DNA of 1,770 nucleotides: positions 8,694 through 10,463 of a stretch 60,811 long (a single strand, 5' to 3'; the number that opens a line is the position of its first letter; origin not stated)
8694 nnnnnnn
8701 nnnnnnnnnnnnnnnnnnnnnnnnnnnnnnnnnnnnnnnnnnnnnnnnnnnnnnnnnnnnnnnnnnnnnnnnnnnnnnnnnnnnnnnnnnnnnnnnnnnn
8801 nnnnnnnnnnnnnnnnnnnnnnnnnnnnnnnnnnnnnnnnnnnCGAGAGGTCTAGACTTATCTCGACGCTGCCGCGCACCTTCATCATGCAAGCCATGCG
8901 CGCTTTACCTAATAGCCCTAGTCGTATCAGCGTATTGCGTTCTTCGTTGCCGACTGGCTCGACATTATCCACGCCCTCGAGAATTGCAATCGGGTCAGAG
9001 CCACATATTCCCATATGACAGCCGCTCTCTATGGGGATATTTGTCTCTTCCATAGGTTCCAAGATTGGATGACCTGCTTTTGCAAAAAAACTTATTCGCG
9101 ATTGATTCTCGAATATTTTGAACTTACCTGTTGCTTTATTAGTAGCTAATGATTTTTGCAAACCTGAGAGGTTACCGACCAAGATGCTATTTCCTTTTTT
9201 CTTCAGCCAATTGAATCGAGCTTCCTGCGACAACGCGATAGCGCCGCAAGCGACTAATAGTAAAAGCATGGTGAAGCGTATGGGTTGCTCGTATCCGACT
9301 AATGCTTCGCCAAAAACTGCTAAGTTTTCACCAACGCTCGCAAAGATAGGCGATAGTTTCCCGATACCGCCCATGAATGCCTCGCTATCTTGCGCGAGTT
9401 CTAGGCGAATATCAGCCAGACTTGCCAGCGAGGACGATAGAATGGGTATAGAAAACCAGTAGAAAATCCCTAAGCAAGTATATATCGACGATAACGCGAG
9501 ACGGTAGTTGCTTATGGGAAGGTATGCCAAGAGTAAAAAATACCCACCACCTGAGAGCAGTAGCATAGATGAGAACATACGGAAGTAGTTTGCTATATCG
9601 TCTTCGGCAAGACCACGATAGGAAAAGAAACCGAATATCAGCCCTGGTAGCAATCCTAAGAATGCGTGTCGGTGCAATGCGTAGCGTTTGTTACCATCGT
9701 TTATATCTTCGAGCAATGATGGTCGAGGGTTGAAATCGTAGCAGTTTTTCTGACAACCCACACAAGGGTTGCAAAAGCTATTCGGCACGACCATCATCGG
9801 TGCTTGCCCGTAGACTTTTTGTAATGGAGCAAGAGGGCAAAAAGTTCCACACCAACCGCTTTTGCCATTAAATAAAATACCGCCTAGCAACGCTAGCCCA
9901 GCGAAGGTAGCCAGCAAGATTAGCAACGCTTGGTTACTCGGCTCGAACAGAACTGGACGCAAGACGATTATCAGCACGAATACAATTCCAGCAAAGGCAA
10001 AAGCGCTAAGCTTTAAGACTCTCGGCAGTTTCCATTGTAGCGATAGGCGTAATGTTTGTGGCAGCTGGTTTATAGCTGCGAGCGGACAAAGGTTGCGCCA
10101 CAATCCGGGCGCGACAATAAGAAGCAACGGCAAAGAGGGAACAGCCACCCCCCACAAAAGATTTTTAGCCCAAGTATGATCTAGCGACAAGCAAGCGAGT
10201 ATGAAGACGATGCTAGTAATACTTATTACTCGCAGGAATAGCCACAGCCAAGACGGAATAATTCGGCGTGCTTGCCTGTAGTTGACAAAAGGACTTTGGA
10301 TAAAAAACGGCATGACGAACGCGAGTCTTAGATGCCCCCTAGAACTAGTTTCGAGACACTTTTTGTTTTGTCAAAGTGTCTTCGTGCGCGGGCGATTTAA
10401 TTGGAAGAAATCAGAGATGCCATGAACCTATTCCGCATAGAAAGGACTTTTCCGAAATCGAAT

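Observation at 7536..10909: Candidate system: one-polypeptide membrane electron-transfer chain plus a cyclic-nucleotide sensor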

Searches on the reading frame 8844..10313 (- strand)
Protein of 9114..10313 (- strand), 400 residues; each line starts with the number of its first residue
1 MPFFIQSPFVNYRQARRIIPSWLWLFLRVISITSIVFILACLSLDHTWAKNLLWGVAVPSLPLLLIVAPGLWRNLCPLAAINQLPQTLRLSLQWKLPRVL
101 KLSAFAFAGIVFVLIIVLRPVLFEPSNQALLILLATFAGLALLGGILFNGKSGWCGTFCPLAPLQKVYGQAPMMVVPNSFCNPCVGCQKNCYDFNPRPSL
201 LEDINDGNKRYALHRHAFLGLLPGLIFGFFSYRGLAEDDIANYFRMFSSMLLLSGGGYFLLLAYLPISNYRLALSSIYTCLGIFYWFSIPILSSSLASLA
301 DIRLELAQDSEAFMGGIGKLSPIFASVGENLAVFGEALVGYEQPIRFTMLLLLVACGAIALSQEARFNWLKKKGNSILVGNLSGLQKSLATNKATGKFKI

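Call 55: predict_structure(alignment_id=A3)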
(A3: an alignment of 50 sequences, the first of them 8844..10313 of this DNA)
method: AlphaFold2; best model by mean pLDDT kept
length: 490 residues; sequences in the alignment: 50
mean_pLDDT: 86.3   pTM: 0.84
mean pLDDT of the five models: 86.3, 84.7, 84.6, 83.8, 82.8
residues with pLDDT >= 90: 297; 70-90: 133; 50-70: 32; < 50: 28
segments of 3 or more residues with pLDDT < 50: 1-5, 376-393
pLDDT, mean of each block of 10 residues (from residue 1): 55 83 93 95 95 96 93 93 91 86 90 96 96 97 90 75 90 86 57 74 89 95 97 81 95 98 97 97 97 95 86 76 90 94 96 95 91 57 40 68 93 86 80 56 95 86 84 90 93
secondary structure, 60 per line:
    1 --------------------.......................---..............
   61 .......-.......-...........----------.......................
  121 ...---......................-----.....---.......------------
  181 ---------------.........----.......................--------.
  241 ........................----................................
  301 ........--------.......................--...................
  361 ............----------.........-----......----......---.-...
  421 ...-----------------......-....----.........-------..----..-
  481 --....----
elements in order: H21-43 H47-67 H69-75 H77-87 H98-123 H127-148 H154-158 H162-168 H196-204 H209-231 H240-264 H269-308 H317-339 H342-372 H383-391 E397-402 E407-412 H418-423 E441-446 H456-464 E483-486

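Call 58: fold_search(model_id=the predicted structure, library=pdb)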
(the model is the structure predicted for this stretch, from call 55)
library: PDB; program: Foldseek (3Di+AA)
matches with E <= 10: 207; with E <= 0.001: 0
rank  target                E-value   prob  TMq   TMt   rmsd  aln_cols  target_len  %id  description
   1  9i2a_B                1.6e-03  1.00  0.18  0.87   1.8        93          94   27  FdC of Rhodobacter capsulatus (released 2025-06-04)
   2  9i2a_A                2.2e-03  1.00  0.18  0.85   2.1        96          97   26  FdC of Rhodobacter capsulatus (released 2025-06-04)
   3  2pia                  2.1e-02  1.00  0.15  0.22   4.6       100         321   20  PHTHALATE DIOXYGENASE REDUCTASE: A MODULAR STRUCTURE FOR ELECTRON TRANSFER FROM PYRIDINE NUCLEOTIDES TO [2FE-2S] (released 1993-04-15)
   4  7akt                  3.2e-02  1.00  0.16  0.62   3.3       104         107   17  CrPetF variant - A39G_A41V (released 2021-10-13)
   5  3b2f_A                3.7e-02  1.00  0.15  0.61   3.8        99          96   18  Maize Ferredoxin 1 (released 2012-06-13)
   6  8ad0_F                3.7e-02  1.00  0.17  0.20  10.4       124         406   16  X-ray structure of Na+-NQR from Vibrio cholerae in different conformation at 3.1 A (released 2023-07-12)
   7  9iez_A                4.8e-02  1.00  0.15  0.59   4.4       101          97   22  FeSII from Azotobacter beijerinckii (released 2026-03-04)
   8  3w5u_B                5.7e-02  1.00  0.15  0.63   4.0        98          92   17  Cross-linked complex between Ferredoxin and Ferredoxin-NADP+ reductase (released 2013-06-19)
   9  4n59_A                6.0e-02  1.00  0.15  0.26   3.3        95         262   15  The Crystal Structure of Pectocin M2 at 2.3 Angstroms (released 2014-06-04)
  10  4n58_A                6.0e-02  1.00  0.15  0.26   3.6        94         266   16  Crystal Structure of Pectocin M2 at 1.86 Angstroms (released 2014-06-04)
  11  3p63_A                6.0e-02  1.00  0.15  0.62   4.0        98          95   15  Structure of M. laminosus Ferredoxin with a shorter L1,2 loop (released 2011-02-09)
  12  6yac_N                6.2e-02  1.00  0.15  0.67   3.3        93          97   19  Plant PSI-ferredoxin supercomplex (released 2020-09-30)
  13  3w5u_D                6.2e-02  1.00  0.15  0.62   4.0        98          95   17  Cross-linked complex between Ferredoxin and Ferredoxin-NADP+ reductase (released 2013-06-19)
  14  3w5u_F                7.1e-02  1.00  0.15  0.62   3.8        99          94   18  Cross-linked complex between Ferredoxin and Ferredoxin-NADP+ reductase (released 2013-06-19)
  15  8jc1_A                7.7e-02  1.00  0.14  0.25   3.8        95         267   17  Crystal structure of Pectocin M1 from Pectobacterium carotovorum (released 2024-09-04)
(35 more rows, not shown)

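Call 73: search_protein_families(library=ncbifam, proteins=[window:9114-10313:-], max_evalue=1)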
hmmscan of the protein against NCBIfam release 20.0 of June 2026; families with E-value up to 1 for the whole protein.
window:9114-10313:- (400 aa): 2 families
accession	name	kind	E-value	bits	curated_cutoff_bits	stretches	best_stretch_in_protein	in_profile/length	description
NF007013.0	PRK09477.1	equivalog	2.2e-06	27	234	1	26-202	59-243/286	quinol dehydrogenase ferredoxin subunit NapH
TIGR02163.1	napH_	subfamily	6.6e-05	22.5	213.05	1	29-192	39-214/255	NapH/MauN family ferredoxin-type protein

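Call 74: search_protein_families(library=pfam, proteins=[window:9114-10313:-], max_evalue=1)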
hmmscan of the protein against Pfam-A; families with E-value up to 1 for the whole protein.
window:9114-10313:- (400 aa): 1 family
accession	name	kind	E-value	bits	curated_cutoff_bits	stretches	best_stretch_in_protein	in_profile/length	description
PF12801.12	Fer4_5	-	0.016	15.6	22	1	140-168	10-37/48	4Fe-4S binding domain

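Call 84: search_protein_representatives(alignment_id=A3)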
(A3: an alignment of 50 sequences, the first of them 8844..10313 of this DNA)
Query: 50 sequences, 450 profile positions. Proteins with E-value up to 0.001 (for the whole library): 3542; up to 1e-10: 1272; up to 1e-30: 502. The best 150 are listed.
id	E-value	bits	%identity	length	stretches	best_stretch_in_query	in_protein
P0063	6.4e-207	704.5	-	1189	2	2-447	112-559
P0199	8.6e-184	628.2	-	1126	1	2-449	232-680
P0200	1.8e-182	623.9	-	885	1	1-449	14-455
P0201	2.7e-178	610.1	-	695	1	2-449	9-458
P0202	5.3e-178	609.1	-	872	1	2-449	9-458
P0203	3.6e-175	599.8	-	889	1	2-449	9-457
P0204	4.1e-175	599.6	-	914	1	2-448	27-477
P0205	7.4e-175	598.8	-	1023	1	2-449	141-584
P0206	2.3e-173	593.9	-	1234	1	11-449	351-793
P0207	4.1e-172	589.7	-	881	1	2-449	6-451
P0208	2.0e-171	587.5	-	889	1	2-449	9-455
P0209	2.3e-171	587.2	-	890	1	2-449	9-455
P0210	1.6e-167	574.6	-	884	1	2-446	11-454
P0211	3.2e-167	573.6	-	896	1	2-449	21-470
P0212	1.5e-166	571.4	-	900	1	2-448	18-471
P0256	8.5e-133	460.1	-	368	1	1-346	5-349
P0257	1.2e-132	459.7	-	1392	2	2-368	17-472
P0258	2.4e-132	458.7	-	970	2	3-325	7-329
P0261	1.3e-131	456.2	-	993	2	15-355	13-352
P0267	7.6e-129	447.1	-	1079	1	2-335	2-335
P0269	5.8e-128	444.2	-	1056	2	4-326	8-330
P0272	1.0e-125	436.8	-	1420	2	2-333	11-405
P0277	3.3e-119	415.3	-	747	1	2-332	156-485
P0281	5.6e-115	401.4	-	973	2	9-323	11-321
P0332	2.4e-82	293.9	-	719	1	11-204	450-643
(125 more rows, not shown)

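Call 85: search_protein_families(library=pfam, proteins=[P0258, P0261, P0267, P0269, P0272, P0257, P0281, P0277, P0332, P0256], max_evalue=0.0001)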
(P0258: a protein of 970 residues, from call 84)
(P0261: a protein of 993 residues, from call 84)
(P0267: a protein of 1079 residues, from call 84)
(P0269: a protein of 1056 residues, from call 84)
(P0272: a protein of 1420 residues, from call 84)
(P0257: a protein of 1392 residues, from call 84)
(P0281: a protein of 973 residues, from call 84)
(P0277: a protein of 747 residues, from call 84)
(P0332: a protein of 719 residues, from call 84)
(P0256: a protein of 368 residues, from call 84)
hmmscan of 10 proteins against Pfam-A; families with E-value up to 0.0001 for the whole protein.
P0258 (970 aa): 7 families
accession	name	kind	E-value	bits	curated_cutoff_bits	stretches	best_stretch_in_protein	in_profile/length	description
PF07992.20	Pyr_redox_2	-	8.4e-58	196.5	26.1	1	545-837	2-291/291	Pyridine nucleotide-disulphide oxidoreductase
PF00070.33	Pyr_redox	-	1.1e-17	64.7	22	1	688-766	1-80/82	Pyridine nucleotide-disulphide oxidoreductase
PF18267.7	Rubredoxin_C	-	2.2e-12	47.2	25.9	1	858-924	3-69/70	Rubredoxin NAD+ reductase C-terminal domain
PF01266.30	DAO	-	1.4e-09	38.4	27.9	0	734-793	155-214/353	FAD dependent oxidoreductase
PF13738.12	Pyr_redox_3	-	6.7e-06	26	30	0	687-817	165-305/305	Pyridine nucleotide-disulphide oxidoreductase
PF13454.12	NAD_binding_9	-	7.3e-05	23.2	21.8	0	547-581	1-35/155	FAD-NAD(P)-binding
PF01262.27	AlaDh_PNT_C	-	9.2e-05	22.4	23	0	686-718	28-60/214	Alanine dehydrogenase/PNT, C-terminal domain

P0261 (993 aa): 9 families
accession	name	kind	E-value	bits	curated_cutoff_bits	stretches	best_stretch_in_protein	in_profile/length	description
PF07992.20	Pyr_redox_2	-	3.9e-59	200.9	26.1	1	527-821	2-291/291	Pyridine nucleotide-disulphide oxidoreductase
PF00070.33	Pyr_redox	-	2.3e-18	66.9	22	1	670-748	1-78/82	Pyridine nucleotide-disulphide oxidoreductase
PF13738.12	Pyr_redox_3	-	7.5e-11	42.3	30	1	593-801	94-305/305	Pyridine nucleotide-disulphide oxidoreductase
PF18267.7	Rubredoxin_C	-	1.4e-10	41.4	25.9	1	840-909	1-69/70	Rubredoxin NAD+ reductase C-terminal domain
PF01262.27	AlaDh_PNT_C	-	5.2e-07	29.7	23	0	668-748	28-101/214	Alanine dehydrogenase/PNT, C-terminal domain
PF03486.20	HI0933_like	-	6.6e-07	29.5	50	0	527-560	2-33/244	HI0933-like protein Rossmann domain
PF00111.32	Fer2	-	1.2e-06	28.8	21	1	396-471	5-76/77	2Fe-2S iron-sulfur cluster binding domain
PF01266.30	DAO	-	3.4e-05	24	27.9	0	528-618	2-95/353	FAD dependent oxidoreductase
PF13450.12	NAD_binding_8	-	4.6e-05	24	21.9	0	530-563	1-32/68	NAD(P)-binding Rossmann-like domain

P0267 (1079 aa): 3 families
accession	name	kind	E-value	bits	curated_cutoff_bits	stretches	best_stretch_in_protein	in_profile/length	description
PF07992.20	Pyr_redox_2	-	8.1e-41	140.8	26.1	1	751-968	73-290/291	Pyridine nucleotide-disulphide oxidoreductase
PF18267.7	Rubredoxin_C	-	1.2e-13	51.2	25.9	1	988-1057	1-69/70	Rubredoxin NAD+ reductase C-terminal domain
PF00070.33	Pyr_redox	-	3e-09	37.7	22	1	822-890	3-70/82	Pyridine nucleotide-disulphide oxidoreductase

P0269 (1056 aa): 15 families
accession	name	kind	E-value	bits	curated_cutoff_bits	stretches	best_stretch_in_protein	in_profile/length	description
PF07992.20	Pyr_redox_2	-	7.6e-68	229.5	26.1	1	643-928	2-284/291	Pyridine nucleotide-disulphide oxidoreductase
PF00070.33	Pyr_redox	-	3.9e-22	79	22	1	786-865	1-81/82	Pyridine nucleotide-disulphide oxidoreductase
PF13738.12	Pyr_redox_3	-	2e-10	40.9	30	1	715-915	100-305/305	Pyridine nucleotide-disulphide oxidoreductase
PF01266.30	DAO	-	1.6e-09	38.2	27.9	0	830-891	153-214/353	FAD dependent oxidoreductase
PF18267.7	Rubredoxin_C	-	2.9e-08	34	25.9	1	958-1020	5-67/70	Rubredoxin NAD+ reductase C-terminal domain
PF01262.27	AlaDh_PNT_C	-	3.6e-07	30.3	23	0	786-818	30-62/214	Alanine dehydrogenase/PNT, C-terminal domain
PF13454.12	NAD_binding_9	-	6.1e-07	30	21.8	0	826-879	101-153/155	FAD-NAD(P)-binding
PF03486.20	HI0933_like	-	1e-06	28.8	50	0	786-817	2-33/244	HI0933-like protein Rossmann domain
PF01134.28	GIDA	-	9.8e-06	25.3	22.1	0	787-813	2-28/391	Glucose inhibited division protein A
PF05834.18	Lycopene_cycl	-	2.8e-05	23.8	23.4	0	844-905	104-165/380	Lycopene cyclase protein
PF04820.20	Trp_halogenase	-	2.8e-05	23.6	21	0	643-678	1-38/458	Tryptophan halogenase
PF01494.25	FAD_binding_3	-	3.9e-05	23.5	22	0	787-845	4-62/349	FAD binding domain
PF13450.12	NAD_binding_8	-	5.1e-05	23.9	21.9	0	789-817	1-29/68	NAD(P)-binding Rossmann-like domain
PF01593.30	Amino_oxidase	-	5.8e-05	23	19.8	0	837-878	213-254/443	Flavin containing amine oxidoreductase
PF00111.32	Fer2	-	6e-05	23.4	21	0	455-533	2-76/77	2Fe-2S iron-sulfur cluster binding domain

P0272 (1420 aa): 6 families
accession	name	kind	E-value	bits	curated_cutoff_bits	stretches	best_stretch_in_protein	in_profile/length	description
PF07992.20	Pyr_redox_2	-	1.9e-54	185.5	26.1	1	713-1011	2-291/291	Pyridine nucleotide-disulphide oxidoreductase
PF00070.33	Pyr_redox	-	1.9e-18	67.2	22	1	857-936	2-80/82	Pyridine nucleotide-disulphide oxidoreductase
PF01469.24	Pentapeptide_2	-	3.2e-07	30.6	26.4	1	507-543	3-39/40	Pentapeptide repeats (8 copies)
PF13738.12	Pyr_redox_3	-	6.7e-07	29.3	30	1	784-991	99-305/305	Pyridine nucleotide-disulphide oxidoreductase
PF00111.32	Fer2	-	2.2e-06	27.9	21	1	597-673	6-76/77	2Fe-2S iron-sulfur cluster binding domain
PF01262.27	AlaDh_PNT_C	-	5.1e-05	23.2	23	0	854-888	28-62/214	Alanine dehydrogenase/PNT, C-terminal domain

P0257 (1392 aa): 6 families
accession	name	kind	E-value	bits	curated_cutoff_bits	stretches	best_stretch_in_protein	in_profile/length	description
PF07992.20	Pyr_redox_2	-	1.2e-50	173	26.1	1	720-1019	2-291/291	Pyridine nucleotide-disulphide oxidoreductase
PF00070.33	Pyr_redox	-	7.4e-16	58.9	22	1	863-943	1-80/82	Pyridine nucleotide-disulphide oxidoreductase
PF00111.32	Fer2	-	1.4e-06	28.6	21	1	602-678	6-76/77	2Fe-2S iron-sulfur cluster binding domain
PF13738.12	Pyr_redox_3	-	2.4e-06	27.5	30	1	788-998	96-305/305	Pyridine nucleotide-disulphide oxidoreductase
PF13450.12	NAD_binding_8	-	9.1e-05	23.1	21.9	0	723-755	1-31/68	NAD(P)-binding Rossmann-like domain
PF01134.28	GIDA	-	0.0001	22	22.1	0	864-893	2-31/391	Glucose inhibited division protein A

P0281 (973 aa): 7 families
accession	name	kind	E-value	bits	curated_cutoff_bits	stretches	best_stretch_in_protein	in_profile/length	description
PF07992.20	Pyr_redox_2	-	5.7e-60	203.6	26.1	1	571-850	2-278/291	Pyridine nucleotide-disulphide oxidoreductase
PF00070.33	Pyr_redox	-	3.4e-22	79.2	22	1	714-791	1-79/82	Pyridine nucleotide-disulphide oxidoreductase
PF13450.12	NAD_binding_8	-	2.3e-08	34.6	21.9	0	717-754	1-38/68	NAD(P)-binding Rossmann-like domain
PF01266.30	DAO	-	9.6e-06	25.8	27.9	0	715-748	2-35/353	FAD dependent oxidoreductase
PF00111.32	Fer2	-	1.2e-05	25.6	21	1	449-522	8-76/77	2Fe-2S iron-sulfur cluster binding domain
PF18267.7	Rubredoxin_C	-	1.5e-05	25.3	25.9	1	884-943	3-62/70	Rubredoxin NAD+ reductase C-terminal domain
PF04820.20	Trp_halogenase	-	3.8e-05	23.2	21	0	754-809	158-214/458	Tryptophan halogenase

P0277 (747 aa): 2 families
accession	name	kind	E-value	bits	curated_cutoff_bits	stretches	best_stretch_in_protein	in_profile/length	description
PF00498.31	FHA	-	1.1e-11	45.4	20.7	1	26-88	2-67/67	FHA domain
PF16697.10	Yop-YscD_cpl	-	4.9e-09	36.8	33.2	1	23-93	17-89/94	Inner membrane component of T3SS, cytoplasmic domain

P0332 (719 aa): 1 family
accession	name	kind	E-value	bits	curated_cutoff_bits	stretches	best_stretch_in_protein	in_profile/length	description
PF02369.22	Big_1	-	4.1e-05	24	34.9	0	199-238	23-66/93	Bacterial Ig-like domain (group 1)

P0256 (368 aa): 0 families

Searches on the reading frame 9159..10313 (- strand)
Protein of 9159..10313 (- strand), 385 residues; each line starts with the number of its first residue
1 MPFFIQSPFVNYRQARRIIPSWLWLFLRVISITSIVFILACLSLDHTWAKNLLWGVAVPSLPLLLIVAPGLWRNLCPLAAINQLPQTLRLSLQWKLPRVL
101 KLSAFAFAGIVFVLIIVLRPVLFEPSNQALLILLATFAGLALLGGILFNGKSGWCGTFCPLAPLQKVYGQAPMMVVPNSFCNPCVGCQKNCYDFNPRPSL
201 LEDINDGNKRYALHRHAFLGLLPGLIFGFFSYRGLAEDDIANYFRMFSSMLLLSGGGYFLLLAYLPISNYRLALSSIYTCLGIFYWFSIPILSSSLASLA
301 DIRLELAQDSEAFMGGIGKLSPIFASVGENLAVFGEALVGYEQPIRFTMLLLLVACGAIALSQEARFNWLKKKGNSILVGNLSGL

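Call 66: find_homologous_proteins(query=window:9159-10313:-, max_evalue=0.001)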
Query window:9159-10313:- (385 aa): 78 proteins with E <= 0.001 among 8000 candidates.
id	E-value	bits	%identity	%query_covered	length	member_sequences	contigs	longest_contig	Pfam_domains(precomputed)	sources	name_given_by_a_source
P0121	4.1e-71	258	45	68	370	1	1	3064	-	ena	-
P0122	6.0e-71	258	43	80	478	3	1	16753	PF00111.33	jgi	jgi:nitrite reductase (NADH) large subunit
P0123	1.3e-70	256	43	76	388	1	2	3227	-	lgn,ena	-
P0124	2.1e-68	249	41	76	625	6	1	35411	PF00111.33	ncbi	ncbi:MAG: 2Fe-2S iron-sulfur cluster-binding protein [Rubrivivax sp.]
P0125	1.2e-67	247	41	78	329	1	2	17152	-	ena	-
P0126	9.3e-67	244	39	76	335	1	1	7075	-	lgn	-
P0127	1.0e-65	240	42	76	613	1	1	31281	PF00111.33,PF07992.21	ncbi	-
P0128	1.3e-65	240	41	75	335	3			-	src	-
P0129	6.6e-65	238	46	65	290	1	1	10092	-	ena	-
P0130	8.8e-65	237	41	78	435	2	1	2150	PF00111.33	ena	-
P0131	9.1e-65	237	40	76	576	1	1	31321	PF00111.33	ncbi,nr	ncbi:MAG: hypothetical protein C0505_07605 [Leptothrix sp. (in: Bacteria)]|nr:hypothetical protein [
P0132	1.6e-64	236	41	76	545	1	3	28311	PF00111.33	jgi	jgi:ferredoxin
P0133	1.7e-63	233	42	76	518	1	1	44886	PF00111.33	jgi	jgi:nitrite reductase (NADH) large subunit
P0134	2.8e-63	232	42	72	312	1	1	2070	-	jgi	-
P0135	1.5e-61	227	38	76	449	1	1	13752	-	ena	-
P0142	3.4e-59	219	38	75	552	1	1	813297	PF00111.33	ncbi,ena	-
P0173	3.5e-52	196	38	74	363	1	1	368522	-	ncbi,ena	-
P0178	2.9e-51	193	35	76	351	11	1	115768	-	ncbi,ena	-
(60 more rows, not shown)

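Call 67: find_encoding_contigs(protein=P0178, flank=6000, max_places=1)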
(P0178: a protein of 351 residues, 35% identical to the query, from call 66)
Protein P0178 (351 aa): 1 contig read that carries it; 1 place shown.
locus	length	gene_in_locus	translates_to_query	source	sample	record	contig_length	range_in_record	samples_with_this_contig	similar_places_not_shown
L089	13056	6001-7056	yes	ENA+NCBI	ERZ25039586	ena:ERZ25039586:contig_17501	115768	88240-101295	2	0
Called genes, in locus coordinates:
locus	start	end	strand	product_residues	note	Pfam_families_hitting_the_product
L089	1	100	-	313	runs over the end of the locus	PF01795:Methyltransf_5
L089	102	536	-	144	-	PF02381:MraZ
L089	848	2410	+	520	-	PF11832:DUF3352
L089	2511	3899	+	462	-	PF06609:TRI12, PF13347:MFS_2 (faint), PF00083:Sugar_tr, PF07690:MFS_1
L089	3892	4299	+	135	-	PF07883:Cupin_2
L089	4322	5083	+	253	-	PF01068:DNA_ligase_A_M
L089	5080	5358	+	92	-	-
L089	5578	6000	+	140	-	-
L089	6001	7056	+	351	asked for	-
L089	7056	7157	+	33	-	-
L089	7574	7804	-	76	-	-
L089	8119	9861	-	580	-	PF01590:GAF, PF00563:EAL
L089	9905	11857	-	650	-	PF00069:Pkinase, PF07714:PK_Tyr_Ser-Thr, PF08450:SGL (faint), PF21783:YNCE (faint), PF24684:Vgb_lyase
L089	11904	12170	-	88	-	-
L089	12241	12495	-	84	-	-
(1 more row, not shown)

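Call 68: find_encoding_contigs(protein=P0173, flank=6000, max_places=1)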
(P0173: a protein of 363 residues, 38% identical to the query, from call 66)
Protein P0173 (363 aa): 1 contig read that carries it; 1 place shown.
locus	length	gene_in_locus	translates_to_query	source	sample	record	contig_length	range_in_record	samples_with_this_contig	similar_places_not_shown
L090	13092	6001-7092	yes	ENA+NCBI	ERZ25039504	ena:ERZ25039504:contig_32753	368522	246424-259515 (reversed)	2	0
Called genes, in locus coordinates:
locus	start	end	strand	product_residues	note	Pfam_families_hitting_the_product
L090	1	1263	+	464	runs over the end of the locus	PF00575:S1, PF21710:Spt6_S1 (faint), PF00575:S1, PF23459:S1_RRP5 (weak)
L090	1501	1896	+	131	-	PF01121:CoaE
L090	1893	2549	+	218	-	PF01464:SLT, PF27553:SLT_superhelical (weak)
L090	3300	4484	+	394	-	PF00069:Pkinase, PF07714:PK_Tyr_Ser-Thr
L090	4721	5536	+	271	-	-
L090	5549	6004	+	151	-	PF00027:cNMP_binding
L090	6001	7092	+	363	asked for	-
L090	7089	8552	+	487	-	PF01134:GIDA (faint), PF01266:DAO (faint), PF03486:HI0933_like (faint), PF07992:Pyr_redox_2, PF13450:NAD_binding_8 (faint), PF13454:NAD_binding_9 (faint), PF00070:Pyr_redox, PF18267:Rubredoxin_C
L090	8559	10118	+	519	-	PF00353:HemolysinCabind (weak)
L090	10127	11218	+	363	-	PF07690:MFS_1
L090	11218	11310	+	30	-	-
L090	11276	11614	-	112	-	PF13795:HupE_UreJ_2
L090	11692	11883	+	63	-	-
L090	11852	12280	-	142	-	-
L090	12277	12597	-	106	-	PF13795:HupE_UreJ_2 (weak)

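Call 69: find_encoding_contigs(protein=P0142, flank=6000, max_places=1)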
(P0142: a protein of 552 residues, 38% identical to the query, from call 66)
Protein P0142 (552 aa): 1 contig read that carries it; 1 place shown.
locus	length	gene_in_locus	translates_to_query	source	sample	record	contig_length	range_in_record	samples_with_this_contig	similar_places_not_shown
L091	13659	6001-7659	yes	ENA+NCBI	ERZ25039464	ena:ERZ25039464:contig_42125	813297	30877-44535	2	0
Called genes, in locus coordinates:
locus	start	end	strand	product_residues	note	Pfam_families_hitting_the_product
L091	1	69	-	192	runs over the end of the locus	PF17252:DUF5319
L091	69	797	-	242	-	PF02585:PIG-L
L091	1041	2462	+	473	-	PF00512:HisKA, PF13581:HATPase_c_2 (faint), PF02518:HATPase_c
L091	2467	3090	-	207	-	-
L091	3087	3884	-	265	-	PF02374:ArsA_ATPase (weak), PF06564:CBP_BcsQ, PF10609:ParA (weak), PF13614:AAA_31, PF00142:Fer4_NifH (weak), PF01656:CbiA, PF09140:MipZ (weak)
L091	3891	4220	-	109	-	-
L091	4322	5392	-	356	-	PF02646:RmuC (weak)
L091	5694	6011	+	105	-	PF00027:cNMP_binding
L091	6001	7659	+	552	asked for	PF00111:Fer2 (weak)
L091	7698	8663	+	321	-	PF07992:Pyr_redox_2, PF00070:Pyr_redox, PF18267:Rubredoxin_C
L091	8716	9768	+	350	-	PF00480:ROK, PF05378:Hydant_A_N (weak)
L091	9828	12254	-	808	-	PF20176:DUF6541 (weak), PF09586:YfhO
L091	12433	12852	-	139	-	-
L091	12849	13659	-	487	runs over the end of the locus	PF00069:Pkinase, PF07714:PK_Tyr_Ser-Thr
